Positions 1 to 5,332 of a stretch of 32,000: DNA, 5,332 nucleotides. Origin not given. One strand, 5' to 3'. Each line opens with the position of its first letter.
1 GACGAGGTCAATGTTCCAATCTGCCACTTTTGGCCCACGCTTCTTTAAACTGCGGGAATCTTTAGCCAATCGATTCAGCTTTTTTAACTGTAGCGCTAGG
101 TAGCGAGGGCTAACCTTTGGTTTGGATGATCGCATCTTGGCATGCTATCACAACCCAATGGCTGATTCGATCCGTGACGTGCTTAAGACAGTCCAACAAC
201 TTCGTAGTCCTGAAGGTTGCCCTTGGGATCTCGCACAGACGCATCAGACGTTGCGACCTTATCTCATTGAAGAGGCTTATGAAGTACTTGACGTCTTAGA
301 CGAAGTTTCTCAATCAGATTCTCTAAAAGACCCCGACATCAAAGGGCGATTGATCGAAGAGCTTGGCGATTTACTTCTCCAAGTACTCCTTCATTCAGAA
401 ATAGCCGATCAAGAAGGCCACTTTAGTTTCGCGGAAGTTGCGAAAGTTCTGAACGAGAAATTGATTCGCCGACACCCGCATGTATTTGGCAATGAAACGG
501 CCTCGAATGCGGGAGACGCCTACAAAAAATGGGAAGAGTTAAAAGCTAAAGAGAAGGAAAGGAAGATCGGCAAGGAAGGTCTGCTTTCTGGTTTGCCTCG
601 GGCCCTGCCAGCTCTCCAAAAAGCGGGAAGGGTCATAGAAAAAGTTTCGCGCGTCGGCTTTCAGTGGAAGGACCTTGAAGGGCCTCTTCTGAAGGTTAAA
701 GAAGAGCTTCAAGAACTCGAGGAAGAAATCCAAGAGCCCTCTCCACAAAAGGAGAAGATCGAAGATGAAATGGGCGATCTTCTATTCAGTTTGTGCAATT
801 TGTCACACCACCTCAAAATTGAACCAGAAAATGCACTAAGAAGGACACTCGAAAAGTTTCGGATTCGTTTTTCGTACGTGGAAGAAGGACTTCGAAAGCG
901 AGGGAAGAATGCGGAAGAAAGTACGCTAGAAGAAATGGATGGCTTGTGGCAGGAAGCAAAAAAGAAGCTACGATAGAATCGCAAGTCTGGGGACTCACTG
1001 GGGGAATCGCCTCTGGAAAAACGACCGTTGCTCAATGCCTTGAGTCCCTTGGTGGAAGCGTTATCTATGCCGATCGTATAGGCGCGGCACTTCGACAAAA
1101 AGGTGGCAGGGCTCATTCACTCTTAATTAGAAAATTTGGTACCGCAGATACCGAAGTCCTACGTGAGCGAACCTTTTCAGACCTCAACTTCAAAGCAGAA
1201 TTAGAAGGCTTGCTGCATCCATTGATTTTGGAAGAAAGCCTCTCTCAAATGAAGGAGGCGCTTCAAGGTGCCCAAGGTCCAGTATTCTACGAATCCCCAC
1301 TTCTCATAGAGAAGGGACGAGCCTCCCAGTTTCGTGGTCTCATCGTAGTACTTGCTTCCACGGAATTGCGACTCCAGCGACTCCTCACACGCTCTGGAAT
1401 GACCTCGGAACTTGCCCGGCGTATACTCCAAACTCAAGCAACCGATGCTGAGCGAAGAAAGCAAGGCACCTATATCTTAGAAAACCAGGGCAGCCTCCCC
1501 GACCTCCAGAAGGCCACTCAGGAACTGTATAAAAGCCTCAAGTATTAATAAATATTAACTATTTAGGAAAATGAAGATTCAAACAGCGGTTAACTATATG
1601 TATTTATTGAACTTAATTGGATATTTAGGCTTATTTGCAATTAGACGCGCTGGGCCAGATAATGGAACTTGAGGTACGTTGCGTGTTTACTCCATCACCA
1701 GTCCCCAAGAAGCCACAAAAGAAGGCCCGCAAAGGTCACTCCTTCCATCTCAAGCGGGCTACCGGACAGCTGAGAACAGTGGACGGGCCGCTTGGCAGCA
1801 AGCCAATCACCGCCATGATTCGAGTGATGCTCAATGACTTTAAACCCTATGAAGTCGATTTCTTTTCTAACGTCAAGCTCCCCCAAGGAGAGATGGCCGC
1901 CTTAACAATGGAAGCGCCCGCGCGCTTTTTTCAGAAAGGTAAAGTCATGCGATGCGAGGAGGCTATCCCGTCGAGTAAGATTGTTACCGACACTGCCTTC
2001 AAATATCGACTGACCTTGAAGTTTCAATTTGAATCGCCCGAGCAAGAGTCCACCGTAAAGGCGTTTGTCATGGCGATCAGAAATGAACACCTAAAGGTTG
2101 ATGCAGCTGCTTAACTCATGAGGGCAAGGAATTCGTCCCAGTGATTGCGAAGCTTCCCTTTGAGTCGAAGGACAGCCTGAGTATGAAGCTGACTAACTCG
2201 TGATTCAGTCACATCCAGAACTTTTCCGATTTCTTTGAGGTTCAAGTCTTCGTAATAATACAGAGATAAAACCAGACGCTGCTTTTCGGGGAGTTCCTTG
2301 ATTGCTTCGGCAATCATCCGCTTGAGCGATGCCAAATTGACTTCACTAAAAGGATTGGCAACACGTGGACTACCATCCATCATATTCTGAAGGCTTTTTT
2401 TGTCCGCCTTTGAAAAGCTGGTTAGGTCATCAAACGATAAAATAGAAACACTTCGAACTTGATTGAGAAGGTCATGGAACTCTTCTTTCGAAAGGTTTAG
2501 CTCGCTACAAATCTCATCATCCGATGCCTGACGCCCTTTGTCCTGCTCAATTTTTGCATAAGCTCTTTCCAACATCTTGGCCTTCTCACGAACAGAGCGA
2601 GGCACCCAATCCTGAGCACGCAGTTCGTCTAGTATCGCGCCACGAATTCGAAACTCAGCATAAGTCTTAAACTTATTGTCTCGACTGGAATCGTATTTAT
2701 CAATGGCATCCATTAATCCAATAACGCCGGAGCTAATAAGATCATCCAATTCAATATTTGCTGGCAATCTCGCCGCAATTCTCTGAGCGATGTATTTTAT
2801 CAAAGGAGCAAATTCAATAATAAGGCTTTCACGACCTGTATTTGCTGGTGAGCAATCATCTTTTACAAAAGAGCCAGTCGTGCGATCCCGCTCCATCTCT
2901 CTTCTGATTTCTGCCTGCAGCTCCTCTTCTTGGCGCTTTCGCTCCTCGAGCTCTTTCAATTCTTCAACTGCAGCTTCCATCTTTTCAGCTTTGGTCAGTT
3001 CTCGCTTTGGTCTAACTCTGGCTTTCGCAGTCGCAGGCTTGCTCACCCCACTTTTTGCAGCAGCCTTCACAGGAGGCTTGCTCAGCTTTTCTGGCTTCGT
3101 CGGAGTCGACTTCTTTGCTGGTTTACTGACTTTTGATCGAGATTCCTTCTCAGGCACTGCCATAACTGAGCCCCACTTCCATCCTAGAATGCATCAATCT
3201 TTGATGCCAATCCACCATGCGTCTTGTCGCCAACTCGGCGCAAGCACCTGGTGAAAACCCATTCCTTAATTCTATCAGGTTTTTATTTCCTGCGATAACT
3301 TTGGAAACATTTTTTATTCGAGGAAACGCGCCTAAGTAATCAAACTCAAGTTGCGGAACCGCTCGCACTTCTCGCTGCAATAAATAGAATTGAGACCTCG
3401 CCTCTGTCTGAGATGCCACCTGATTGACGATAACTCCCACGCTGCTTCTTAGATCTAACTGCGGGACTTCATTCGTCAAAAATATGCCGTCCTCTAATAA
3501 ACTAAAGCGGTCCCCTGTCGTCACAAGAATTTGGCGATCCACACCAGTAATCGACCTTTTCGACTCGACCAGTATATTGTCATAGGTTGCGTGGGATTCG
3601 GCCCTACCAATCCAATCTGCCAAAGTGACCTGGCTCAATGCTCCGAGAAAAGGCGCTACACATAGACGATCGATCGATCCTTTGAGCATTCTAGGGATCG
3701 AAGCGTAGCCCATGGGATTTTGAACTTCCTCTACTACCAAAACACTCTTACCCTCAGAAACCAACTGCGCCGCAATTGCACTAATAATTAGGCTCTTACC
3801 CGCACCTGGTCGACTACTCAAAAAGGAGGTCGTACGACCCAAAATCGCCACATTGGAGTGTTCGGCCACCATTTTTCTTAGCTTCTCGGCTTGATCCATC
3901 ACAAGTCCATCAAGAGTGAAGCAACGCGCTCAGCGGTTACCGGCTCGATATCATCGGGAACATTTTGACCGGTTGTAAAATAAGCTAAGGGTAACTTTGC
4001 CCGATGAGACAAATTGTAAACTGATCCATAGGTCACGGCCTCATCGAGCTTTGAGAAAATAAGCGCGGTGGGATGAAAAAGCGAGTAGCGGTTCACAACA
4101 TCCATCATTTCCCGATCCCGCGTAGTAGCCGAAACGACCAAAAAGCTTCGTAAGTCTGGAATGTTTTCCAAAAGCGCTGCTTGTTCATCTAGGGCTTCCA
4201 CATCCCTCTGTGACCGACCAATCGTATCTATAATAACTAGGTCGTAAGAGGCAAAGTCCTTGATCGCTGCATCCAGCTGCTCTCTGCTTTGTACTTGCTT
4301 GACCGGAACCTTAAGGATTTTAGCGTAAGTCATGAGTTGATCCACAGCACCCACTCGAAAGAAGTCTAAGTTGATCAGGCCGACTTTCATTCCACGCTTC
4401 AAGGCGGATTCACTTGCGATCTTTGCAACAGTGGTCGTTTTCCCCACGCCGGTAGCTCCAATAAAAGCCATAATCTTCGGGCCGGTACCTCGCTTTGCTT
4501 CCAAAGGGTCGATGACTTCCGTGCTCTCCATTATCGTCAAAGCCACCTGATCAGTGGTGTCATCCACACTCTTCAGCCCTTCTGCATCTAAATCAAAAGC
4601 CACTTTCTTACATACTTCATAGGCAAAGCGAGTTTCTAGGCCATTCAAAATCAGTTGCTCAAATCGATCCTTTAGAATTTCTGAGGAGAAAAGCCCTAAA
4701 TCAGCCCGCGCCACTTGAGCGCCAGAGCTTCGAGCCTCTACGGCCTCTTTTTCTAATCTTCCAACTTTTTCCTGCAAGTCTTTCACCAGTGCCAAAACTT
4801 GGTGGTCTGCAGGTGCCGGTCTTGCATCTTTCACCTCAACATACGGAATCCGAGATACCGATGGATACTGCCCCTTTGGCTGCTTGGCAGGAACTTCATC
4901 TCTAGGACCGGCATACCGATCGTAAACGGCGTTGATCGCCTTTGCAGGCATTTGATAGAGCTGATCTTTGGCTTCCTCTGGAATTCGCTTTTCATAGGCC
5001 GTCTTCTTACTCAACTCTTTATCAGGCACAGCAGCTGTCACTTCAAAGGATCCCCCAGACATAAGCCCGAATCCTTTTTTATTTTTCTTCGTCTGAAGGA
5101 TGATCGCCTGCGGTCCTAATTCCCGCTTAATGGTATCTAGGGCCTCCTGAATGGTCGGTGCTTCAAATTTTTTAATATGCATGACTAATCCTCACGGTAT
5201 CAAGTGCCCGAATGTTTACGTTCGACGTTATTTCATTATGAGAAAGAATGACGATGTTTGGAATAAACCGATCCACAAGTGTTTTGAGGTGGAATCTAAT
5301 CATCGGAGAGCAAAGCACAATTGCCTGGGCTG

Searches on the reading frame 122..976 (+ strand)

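Call 16: search_protein_families(library=pfam, proteins=[window:122-976:+], max_evalue=0.001)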
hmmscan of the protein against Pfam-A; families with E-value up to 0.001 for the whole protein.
window:122-976:+ (284 aa): 2 families
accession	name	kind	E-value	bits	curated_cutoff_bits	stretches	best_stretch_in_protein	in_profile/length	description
PF03819.22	MazG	-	1e-34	119.1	22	2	39-122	1-74/74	MazG nucleotide pyrophosphohydrolase domain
PF01503.22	PRA-PH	-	2.4e-05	25.1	21.3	0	190-240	32-80/86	Phosphoribosyl-ATP pyrophosphohydrolase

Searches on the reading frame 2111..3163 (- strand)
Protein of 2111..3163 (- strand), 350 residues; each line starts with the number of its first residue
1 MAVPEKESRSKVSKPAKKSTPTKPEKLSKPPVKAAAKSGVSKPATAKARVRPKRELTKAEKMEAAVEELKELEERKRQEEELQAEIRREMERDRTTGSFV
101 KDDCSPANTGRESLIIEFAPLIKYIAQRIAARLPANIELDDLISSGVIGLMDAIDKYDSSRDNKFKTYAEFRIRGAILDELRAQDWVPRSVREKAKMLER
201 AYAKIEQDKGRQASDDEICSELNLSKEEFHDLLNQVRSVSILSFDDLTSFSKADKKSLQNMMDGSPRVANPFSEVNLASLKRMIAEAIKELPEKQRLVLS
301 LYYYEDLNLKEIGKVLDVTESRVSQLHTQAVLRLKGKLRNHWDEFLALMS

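Call 16: search_protein_families(library=pfam, proteins=[window:2111-3163:-], max_evalue=0.001)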
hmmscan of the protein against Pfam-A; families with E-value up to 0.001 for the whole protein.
window:2111-3163:- (350 aa): 5 families
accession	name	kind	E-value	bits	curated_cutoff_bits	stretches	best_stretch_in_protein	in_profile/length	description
PF04545.22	Sigma70_r4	-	8.7e-18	64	24.1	1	287-335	1-49/50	Sigma-70, region 4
PF04542.20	Sigma70_r2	-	1e-15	57.7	24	1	115-186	2-70/71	Sigma-70 region 2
PF08281.18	Sigma70_r4_2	-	1.9e-10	40.6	25.7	1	282-334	2-54/54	Sigma-70, region 4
PF04539.22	Sigma70_r3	-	9.6e-08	32.5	25.3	1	193-246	1-54/78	Sigma-70 region 3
PF04297.20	UPF0122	-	0.00024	21.7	22.7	0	291-326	18-53/101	Putative helix-turn-helix protein, YlxM / p13 like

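Call 54: search_protein_families(library=ncbifam, proteins=[window:2111-3163:-], max_evalue=1)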
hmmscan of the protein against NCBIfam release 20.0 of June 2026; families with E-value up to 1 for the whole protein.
window:2111-3163:- (350 aa): 113 families (the best 25 are shown)
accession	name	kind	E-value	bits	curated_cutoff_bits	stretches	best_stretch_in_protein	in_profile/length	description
NF004935.0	PRK06288.1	equivalog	1.2e-86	290.7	343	1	111-340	35-264/270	RNA polymerase sigma factor WhiG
TIGR02479.1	FliA_WhiG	subfamily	8.1e-81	271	189.6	1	115-338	2-223/224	FliA/WhiG family RNA polymerase sigma factor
NF005413.0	PRK06986.1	subfamily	1.2e-78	264.3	201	1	110-340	14-238/241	RNA polymerase sigma factor FliA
NF005809.0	PRK07670.1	equivalog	1.1e-67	228.3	326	1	111-339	25-251/255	FliA/WhiG family RNA polymerase sigma factor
NF004572.0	PRK05911.1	equivalog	3.4e-55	187.2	378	1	111-338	25-253/257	RNA polymerase sigma factor sigma-28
NF009091.0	PRK12427.1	equivalog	1.3e-37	129.7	339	1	117-335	23-228/233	FliA/WhiG family RNA polymerase sigma factor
TIGR02980.1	SigBFG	subfamily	3.3e-33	115.3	234.35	1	110-338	4-226/227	SigB/SigF/SigG family RNA polymerase sigma factor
TIGR02937.1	sigma70-ECF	superfamily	4.6e-31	107.7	42.9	1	111-338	3-165/165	sigma-70 family RNA polymerase sigma factor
TIGR02997.1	Sig70-cyanoRpoD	subfamily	1.2e-27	97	384.5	1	50-335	16-298/298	RNA polymerase sigma factor, RpoD/SigA family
NF041931.2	MzaA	equivalog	3.5e-26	92.3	800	1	67-340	441-707/726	MZA anti-phage system associated sigma-70 family RNA polymerase sigma factor MzaA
TIGR02394.1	rpoS_proteo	equivalog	6.9e-24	84.8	378.7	1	121-340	58-276/285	RNA polymerase sigma factor RpoS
TIGR02393.1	RpoD_Cterm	equivalog_domain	1.1e-23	84.1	354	1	122-340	13-230/238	RNA polymerase sigma factor RpoD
NF004207.0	PRK05657.1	equivalog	5.3e-23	81.9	394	1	111-340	91-319/329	RNA polymerase sigma factor RpoS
TIGR02885.1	spore_sigF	equivalog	3.6e-22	79.3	321.45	1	109-338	11-231/231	RNA polymerase sporulation sigma factor SigF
NF005514.0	PRK07122.1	subfamily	3.4e-21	75.6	372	1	107-338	38-263/264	RNA polymerase sigma factor SigF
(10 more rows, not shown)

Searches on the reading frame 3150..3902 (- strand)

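Call 16: search_protein_families(library=pfam, proteins=[window:3150-3902:-], max_evalue=0.001)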
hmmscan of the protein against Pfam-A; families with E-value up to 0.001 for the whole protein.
window:3150-3902:- (250 aa): 0 families

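Call 25: search_protein_families(library=pfam, proteins=[window:3150-3902:-], max_evalue=10)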
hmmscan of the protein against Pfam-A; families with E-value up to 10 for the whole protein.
window:3150-3902:- (250 aa): 10 families
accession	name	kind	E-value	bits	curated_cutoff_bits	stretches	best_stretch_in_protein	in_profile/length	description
PF01656.29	CbiA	-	0.0018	18.7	25.4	1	33-207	9-123/125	CobQ/CobB/MinD/ParA nucleotide binding domain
PF03308.22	MeaB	-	0.0083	15.6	23.1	1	28-57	38-67/273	Methylmalonyl Co-A mutase-associated GTPase MeaB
PF20720.3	nSTAND3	-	0.043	14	27.2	1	27-61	21-55/155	Novel STAND NTPase 3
PF13191.12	AAA_16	-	0.085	13.8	32.6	1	27-104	28-88/167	AAA ATPase domain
PF13401.12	AAA_22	-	0.093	13.5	27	1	28-88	10-65/130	AAA domain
PF20030.5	bpMoxR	-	0.095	12.2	27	1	10-50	18-56/205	MoxR domain in the MoxR-vWA-beta-propeller ternary systems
PF24883.2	NPHP3_N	-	0.13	12.9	24.8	1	27-55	26-54/164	Nephrocystin 3, N-terminal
PF13604.12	AAA_30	-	0.13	12.5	27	1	22-56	17-51/191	AAA domain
PF25199.1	nSTAND_NTPase5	-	0.16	12.2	34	1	26-60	44-79/145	Novel STAND NTPase 5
PF06414.18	Zeta_toxin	-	0.23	11.3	22.3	1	26-56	19-49/199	Zeta toxin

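Call 54: search_protein_families(library=ncbifam, proteins=[window:3150-3902:-], max_evalue=1)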
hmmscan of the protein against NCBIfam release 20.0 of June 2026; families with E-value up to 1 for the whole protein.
window:3150-3902:- (250 aa): 11 families
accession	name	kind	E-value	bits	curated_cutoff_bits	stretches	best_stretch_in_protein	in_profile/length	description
NF005931.1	PRK07952.1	equivalog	0.0003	20.4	357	1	25-58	100-134/246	replicative helicase loader DnaC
NF009043.0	PRK12377.1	subfamily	0.0027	17.3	389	1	22-58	100-136/248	ATP-binding protein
TIGR00750.1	lao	equivalog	0.0068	15.6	240.75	1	7-57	23-68/300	methylmalonyl Co-A mutase-associated GTPase MeaB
TIGR01969.1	minD_arch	subfamily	0.016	14.4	201.75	0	118-222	128-222/251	cell division ATPase MinD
NF053622.1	ATPseBagAMYCTU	equivalog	0.018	14.5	400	1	27-61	11-44/325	ATPase BagA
NF047398.1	AAA_KGGVGR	domain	0.042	14.2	90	1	24-57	4-37/190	KGGVGR-motif variant AAA ATPase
NF006958.0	PRK09435.1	equivalog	0.043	12.8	329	1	28-57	62-91/333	methylmalonyl Co-A mutase-associated GTPase MeaB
TIGR01005.1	eps_transp_fam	subfamily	0.14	10.3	411.7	0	28-58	552-582/754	exopolysaccharide transport protein family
NF058533.1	antiphage_ProA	equivalog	0.15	9.3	1500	1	32-59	673-700/1903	anti-phage protein ProA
NF006746.0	PRK09270.1-5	subfamily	0.16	10.9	250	1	5-57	5-55/210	nucleoside/nucleotide kinase family protein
NF009701.0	PRK13230.1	subfamily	0.18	10.8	350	1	31-57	9-35/291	nitrogenase reductase-like protein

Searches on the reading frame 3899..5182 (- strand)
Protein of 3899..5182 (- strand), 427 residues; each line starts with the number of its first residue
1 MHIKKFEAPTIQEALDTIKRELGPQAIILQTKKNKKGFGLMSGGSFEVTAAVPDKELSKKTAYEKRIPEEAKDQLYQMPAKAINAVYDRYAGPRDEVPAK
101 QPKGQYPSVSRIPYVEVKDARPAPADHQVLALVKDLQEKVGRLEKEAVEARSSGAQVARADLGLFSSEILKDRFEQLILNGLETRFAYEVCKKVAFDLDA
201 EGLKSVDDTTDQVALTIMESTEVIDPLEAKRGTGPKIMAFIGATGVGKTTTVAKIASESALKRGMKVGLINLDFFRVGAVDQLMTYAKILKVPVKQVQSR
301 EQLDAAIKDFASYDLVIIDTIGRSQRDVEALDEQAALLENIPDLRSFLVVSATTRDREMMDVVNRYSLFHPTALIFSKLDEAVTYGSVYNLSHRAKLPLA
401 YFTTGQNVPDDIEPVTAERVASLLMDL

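Call 16: search_protein_families(library=pfam, proteins=[window:3899-5182:-], max_evalue=0.001)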
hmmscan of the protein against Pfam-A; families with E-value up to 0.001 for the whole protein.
window:3899-5182:- (427 aa): 5 families
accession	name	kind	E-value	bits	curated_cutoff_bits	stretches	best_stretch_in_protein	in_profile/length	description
PF00448.28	SRP54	-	5.2e-39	134.4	22.7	1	235-425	1-195/196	SRP54-type protein, GTPase domain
PF13479.12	AAA_24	-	3.8e-05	24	27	1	237-329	4-81/195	AAA domain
PF00004.35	AAA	-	4.4e-05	24.4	21.2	1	238-363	1-118/131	ATPase family associated with various cellular activities (AAA)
PF03308.22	MeaB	-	0.00032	20.2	23.1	0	219-273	18-70/273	Methylmalonyl Co-A mutase-associated GTPase MeaB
PF13207.12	AAA_17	-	0.00043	21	27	0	242-353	2-113/136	AAA domain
